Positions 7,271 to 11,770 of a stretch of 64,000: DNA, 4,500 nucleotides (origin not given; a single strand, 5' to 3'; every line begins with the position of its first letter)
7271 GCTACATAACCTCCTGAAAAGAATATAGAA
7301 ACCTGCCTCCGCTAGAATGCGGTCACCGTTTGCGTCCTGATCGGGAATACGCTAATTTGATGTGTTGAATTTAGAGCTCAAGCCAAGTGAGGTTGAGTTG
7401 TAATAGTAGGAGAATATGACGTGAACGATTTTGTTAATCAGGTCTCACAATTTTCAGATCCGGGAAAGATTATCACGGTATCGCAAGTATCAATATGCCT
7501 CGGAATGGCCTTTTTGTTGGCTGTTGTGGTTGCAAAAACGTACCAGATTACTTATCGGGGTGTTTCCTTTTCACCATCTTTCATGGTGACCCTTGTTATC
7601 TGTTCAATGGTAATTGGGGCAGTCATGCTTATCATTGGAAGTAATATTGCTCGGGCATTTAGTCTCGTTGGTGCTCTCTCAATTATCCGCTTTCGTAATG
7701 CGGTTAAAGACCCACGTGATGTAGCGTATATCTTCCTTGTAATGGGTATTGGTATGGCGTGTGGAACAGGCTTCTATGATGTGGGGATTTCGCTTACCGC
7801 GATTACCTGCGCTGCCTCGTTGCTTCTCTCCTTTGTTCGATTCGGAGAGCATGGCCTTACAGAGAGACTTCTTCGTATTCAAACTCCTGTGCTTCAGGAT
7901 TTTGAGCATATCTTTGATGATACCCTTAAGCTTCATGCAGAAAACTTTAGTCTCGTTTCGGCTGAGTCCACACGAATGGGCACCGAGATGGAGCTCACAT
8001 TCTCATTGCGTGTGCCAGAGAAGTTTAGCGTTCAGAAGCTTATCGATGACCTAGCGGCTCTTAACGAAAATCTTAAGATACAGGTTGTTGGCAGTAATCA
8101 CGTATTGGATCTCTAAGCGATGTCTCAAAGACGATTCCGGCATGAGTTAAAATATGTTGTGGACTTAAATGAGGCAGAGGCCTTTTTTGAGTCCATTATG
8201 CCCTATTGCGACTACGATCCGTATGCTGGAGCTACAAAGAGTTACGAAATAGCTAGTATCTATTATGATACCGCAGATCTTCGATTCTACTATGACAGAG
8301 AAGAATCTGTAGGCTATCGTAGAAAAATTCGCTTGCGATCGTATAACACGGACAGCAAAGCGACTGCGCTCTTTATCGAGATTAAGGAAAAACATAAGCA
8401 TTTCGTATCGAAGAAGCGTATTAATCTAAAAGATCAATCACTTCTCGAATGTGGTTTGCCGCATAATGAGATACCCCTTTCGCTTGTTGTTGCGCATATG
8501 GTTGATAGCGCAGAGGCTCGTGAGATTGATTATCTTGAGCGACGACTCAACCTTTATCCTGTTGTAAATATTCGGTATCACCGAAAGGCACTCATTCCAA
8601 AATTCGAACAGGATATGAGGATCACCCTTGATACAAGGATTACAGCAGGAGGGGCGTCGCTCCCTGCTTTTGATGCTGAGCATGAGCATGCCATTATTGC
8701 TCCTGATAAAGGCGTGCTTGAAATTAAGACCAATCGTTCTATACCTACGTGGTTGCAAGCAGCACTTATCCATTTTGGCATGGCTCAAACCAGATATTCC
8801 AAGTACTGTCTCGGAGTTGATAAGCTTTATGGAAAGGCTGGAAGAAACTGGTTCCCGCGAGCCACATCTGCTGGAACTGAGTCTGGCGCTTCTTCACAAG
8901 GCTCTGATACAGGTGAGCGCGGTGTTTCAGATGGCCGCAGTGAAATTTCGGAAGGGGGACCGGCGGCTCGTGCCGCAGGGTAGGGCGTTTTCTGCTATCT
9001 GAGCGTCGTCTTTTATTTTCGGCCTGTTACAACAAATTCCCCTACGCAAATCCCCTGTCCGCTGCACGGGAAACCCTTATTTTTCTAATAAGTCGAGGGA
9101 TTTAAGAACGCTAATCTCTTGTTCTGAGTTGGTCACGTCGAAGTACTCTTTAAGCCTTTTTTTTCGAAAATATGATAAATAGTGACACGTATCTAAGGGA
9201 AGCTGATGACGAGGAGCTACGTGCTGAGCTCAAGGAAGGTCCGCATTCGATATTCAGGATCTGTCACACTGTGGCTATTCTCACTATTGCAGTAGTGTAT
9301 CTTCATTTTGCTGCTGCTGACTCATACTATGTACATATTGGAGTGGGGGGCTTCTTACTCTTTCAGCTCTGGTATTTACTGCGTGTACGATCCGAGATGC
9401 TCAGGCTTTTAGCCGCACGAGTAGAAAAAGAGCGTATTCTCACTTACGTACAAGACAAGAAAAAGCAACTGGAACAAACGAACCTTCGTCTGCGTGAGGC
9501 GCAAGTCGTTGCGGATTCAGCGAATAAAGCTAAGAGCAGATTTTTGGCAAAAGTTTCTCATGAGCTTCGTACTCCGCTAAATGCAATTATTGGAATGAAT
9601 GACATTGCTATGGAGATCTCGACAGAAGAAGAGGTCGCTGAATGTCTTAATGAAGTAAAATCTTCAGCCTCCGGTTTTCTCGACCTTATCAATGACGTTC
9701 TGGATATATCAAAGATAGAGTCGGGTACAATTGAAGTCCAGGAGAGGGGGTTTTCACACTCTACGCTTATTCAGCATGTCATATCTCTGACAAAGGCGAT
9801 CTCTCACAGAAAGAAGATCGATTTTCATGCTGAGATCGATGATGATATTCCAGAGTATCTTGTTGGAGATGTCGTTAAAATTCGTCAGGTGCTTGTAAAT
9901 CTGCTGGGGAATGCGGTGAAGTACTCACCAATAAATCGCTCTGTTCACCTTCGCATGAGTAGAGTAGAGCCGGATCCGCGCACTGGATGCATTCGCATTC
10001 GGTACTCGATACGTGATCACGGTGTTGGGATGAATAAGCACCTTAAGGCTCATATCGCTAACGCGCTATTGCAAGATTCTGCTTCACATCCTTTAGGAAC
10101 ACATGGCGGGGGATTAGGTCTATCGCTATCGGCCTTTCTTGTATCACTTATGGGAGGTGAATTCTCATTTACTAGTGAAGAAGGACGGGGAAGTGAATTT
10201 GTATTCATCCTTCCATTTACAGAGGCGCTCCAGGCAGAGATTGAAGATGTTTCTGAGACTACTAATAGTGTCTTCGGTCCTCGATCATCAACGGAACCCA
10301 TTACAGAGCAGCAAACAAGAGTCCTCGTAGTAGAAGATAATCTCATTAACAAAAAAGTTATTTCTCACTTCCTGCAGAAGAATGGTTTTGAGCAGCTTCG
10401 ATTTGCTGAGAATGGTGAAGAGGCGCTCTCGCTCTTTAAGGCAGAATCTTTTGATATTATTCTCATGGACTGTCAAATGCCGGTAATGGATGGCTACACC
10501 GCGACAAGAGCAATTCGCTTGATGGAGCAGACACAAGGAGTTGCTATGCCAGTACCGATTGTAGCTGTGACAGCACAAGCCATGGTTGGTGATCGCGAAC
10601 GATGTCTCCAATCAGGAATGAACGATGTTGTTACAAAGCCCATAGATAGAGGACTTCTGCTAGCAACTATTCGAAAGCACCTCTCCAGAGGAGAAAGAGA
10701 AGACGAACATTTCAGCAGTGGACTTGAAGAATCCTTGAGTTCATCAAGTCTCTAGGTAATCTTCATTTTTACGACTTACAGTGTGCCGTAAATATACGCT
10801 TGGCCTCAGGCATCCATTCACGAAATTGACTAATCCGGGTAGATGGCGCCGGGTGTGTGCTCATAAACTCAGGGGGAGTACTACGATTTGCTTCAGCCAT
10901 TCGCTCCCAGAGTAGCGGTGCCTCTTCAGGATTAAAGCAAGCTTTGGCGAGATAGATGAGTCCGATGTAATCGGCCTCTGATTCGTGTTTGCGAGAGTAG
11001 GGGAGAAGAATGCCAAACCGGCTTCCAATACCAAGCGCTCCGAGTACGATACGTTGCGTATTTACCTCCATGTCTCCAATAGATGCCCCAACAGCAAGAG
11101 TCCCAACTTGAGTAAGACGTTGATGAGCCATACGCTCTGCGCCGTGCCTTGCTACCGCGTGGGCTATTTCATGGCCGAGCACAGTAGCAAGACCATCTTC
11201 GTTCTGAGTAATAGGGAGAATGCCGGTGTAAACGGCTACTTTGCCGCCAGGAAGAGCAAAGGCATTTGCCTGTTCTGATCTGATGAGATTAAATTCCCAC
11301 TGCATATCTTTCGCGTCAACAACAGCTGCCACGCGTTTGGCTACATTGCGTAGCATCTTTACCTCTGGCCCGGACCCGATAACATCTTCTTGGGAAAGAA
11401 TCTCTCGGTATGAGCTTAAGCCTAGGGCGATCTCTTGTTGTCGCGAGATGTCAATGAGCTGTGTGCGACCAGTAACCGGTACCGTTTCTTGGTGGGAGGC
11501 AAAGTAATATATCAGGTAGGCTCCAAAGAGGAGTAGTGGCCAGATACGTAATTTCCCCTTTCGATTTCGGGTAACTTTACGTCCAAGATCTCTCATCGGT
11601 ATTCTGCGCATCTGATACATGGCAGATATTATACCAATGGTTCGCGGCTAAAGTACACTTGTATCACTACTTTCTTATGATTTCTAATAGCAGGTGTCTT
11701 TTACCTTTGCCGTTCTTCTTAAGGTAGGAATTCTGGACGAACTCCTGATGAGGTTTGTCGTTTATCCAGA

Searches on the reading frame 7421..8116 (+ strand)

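Call 38: search_protein_families(library=pfam, proteins=[window:7421-8116:+], max_evalue=0.001)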
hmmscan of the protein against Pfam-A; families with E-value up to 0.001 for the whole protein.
window:7421-8116:+ (231 aa): 1 family
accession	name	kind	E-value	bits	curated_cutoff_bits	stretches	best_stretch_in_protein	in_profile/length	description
PF16316.10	DUF4956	-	1.8e-15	57.5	30.6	1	37-139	5-112/169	Domain of unknown function (DUF4956)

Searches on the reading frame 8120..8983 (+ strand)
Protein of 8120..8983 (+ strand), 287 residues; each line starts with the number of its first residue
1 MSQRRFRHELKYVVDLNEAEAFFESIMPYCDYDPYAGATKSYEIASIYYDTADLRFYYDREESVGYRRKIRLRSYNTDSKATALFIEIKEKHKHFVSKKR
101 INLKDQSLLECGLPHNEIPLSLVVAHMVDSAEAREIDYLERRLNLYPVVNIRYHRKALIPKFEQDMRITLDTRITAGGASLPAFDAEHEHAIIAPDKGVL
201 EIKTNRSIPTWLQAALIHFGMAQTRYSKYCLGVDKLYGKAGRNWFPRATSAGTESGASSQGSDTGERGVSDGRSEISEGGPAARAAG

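Call 38: search_protein_families(library=pfam, proteins=[window:8120-8983:+], max_evalue=0.001)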
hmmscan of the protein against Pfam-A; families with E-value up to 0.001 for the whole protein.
window:8120-8983:+ (287 aa): 1 family
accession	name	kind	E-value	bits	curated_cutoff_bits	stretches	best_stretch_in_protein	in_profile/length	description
PF09359.15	VTC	-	2.1e-41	142.5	23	1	6-237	1-235/235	VTC domain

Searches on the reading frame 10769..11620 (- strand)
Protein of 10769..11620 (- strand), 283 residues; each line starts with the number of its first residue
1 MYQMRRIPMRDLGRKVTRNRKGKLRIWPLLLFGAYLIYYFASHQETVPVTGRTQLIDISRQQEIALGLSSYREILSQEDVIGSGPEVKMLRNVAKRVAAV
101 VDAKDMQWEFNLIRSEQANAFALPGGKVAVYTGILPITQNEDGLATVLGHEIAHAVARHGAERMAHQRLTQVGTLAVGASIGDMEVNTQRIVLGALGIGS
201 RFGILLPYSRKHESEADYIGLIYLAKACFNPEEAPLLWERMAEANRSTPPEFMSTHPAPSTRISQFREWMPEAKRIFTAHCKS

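Call 38: search_protein_families(library=pfam, proteins=[window:10769-11620:-], max_evalue=0.001)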
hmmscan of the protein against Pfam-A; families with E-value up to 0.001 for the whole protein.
window:10769-11620:- (283 aa): 1 family
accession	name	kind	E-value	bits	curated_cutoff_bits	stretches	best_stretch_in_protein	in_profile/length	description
PF01435.24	Peptidase_M48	-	1.2e-38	133.3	20.3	1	90-269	7-185/186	Peptidase family M48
